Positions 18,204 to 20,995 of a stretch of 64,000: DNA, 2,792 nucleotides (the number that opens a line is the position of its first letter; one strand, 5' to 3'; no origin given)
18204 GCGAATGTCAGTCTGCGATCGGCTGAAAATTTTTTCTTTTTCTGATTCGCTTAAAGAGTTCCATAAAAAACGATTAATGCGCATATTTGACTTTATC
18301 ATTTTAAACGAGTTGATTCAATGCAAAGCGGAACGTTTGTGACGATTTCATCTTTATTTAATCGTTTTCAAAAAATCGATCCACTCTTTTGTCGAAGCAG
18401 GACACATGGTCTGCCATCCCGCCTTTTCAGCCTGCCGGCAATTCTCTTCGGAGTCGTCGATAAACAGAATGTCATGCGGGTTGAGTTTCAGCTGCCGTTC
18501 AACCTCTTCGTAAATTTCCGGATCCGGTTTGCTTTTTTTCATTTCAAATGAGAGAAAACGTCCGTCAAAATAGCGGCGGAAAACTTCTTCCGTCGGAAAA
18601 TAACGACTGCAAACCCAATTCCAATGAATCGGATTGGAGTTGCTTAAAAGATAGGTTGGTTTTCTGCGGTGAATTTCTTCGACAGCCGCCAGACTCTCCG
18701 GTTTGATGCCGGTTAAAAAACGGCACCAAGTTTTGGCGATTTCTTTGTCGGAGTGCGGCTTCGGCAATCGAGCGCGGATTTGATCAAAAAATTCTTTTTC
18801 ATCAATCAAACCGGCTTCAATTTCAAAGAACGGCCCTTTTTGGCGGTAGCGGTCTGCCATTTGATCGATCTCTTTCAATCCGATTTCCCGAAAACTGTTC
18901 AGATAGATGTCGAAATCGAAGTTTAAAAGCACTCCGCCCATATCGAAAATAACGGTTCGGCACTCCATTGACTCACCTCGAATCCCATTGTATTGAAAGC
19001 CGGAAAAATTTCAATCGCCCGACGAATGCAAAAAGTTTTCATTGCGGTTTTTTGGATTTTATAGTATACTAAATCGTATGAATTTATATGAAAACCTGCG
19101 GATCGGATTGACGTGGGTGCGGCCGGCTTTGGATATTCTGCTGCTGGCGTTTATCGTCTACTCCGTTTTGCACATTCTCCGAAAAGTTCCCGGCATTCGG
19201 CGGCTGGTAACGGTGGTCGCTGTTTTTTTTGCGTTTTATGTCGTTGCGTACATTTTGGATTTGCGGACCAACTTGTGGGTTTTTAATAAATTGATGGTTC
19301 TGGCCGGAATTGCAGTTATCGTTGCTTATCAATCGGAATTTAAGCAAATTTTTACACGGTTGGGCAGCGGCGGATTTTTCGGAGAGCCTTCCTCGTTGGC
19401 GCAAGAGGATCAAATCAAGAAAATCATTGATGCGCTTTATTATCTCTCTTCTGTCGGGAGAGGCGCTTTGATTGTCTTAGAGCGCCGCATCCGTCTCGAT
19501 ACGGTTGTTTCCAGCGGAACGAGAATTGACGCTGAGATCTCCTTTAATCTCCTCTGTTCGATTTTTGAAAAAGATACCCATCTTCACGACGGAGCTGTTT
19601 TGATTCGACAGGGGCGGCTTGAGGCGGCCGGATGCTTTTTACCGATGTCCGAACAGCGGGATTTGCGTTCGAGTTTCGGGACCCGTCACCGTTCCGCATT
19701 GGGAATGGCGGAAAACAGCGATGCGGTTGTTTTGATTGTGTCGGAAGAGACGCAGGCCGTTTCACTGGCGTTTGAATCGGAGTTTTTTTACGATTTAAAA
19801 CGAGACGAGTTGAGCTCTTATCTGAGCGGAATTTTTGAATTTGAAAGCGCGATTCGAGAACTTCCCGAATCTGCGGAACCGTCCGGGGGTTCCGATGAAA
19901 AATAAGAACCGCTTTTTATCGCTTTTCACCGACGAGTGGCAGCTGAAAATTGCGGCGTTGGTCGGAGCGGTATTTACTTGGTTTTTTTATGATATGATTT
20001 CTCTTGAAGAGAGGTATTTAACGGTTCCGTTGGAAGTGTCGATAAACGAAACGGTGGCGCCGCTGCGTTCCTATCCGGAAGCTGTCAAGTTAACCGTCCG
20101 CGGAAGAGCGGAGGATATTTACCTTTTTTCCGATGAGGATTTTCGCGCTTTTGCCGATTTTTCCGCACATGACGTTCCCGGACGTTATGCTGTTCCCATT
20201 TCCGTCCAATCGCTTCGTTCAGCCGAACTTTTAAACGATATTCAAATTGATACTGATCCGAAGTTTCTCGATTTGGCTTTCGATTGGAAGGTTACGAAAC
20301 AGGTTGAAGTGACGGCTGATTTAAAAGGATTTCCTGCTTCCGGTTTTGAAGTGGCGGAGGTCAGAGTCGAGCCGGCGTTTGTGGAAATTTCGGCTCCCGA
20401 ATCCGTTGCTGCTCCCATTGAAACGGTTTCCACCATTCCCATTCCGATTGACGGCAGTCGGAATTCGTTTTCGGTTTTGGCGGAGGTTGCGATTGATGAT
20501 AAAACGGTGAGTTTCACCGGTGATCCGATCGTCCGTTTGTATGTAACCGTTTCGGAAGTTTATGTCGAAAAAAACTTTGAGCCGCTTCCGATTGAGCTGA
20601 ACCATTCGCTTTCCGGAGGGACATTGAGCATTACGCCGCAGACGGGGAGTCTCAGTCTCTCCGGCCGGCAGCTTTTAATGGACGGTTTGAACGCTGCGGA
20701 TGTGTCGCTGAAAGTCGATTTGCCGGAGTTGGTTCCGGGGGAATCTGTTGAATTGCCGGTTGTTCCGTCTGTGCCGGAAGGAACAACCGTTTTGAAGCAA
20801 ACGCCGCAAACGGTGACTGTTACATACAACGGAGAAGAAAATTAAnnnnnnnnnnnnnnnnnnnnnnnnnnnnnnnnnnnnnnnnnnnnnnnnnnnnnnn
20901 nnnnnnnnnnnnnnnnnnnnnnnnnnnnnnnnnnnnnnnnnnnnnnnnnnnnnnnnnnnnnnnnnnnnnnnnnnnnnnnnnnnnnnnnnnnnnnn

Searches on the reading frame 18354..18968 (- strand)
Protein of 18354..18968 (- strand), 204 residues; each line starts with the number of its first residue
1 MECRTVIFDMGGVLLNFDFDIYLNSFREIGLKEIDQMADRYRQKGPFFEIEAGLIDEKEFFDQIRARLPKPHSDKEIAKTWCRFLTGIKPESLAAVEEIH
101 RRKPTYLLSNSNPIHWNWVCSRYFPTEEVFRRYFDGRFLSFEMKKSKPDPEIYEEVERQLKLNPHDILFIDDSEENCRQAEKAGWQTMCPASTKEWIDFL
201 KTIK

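Call 65: search_protein_families(library=pfam, proteins=[window:18354-18968:-], max_evalue=0.00001)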
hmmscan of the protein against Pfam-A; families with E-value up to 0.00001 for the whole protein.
window:18354-18968:- (204 aa): 2 families
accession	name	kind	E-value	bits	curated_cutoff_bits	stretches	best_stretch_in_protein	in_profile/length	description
PF00702.32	Hydrolase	-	2.4e-17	64.4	26.4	1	4-184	2-191/191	haloacid dehalogenase-like hydrolase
PF13419.12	HAD_2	-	4.8e-09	37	23.8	1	131-187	119-175/178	Haloacid dehalogenase-like hydrolase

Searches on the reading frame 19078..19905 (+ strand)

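Call 65: search_protein_families(library=pfam, proteins=[window:19078-19905:+], max_evalue=0.00001)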
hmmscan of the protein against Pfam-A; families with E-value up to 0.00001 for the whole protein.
window:19078-19905:+ (275 aa): 2 families
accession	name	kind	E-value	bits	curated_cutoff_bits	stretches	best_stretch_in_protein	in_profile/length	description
PF02457.21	DAC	-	8.3e-38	129.1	27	1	118-234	2-117/119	DisA bacterial checkpoint controller nucleotide-binding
PF19293.4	CdaA_N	-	6.6e-06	26.6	23.8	0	15-87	8-80/81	CdaA N-terminal transmembrane domain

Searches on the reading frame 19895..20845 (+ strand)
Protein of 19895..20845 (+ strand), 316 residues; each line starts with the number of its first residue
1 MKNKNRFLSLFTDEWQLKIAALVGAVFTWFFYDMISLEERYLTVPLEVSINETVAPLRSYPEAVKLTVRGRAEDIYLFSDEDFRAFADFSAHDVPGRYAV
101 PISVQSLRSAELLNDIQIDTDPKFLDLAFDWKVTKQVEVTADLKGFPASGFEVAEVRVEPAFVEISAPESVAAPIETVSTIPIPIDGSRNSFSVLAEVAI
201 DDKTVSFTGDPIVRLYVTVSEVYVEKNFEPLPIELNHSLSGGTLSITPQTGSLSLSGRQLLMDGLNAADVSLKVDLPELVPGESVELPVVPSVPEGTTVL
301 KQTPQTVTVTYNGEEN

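Call 65: search_protein_families(library=pfam, proteins=[window:19895-20845:+], max_evalue=0.00001)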
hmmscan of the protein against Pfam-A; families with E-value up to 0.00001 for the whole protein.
window:19895-20845:+ (316 aa): 1 family
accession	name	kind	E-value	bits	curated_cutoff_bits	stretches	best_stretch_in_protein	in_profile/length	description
PF07949.17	YbbR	-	4.1e-15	56.3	22.3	1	137-208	1-73/81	YbbR-like protein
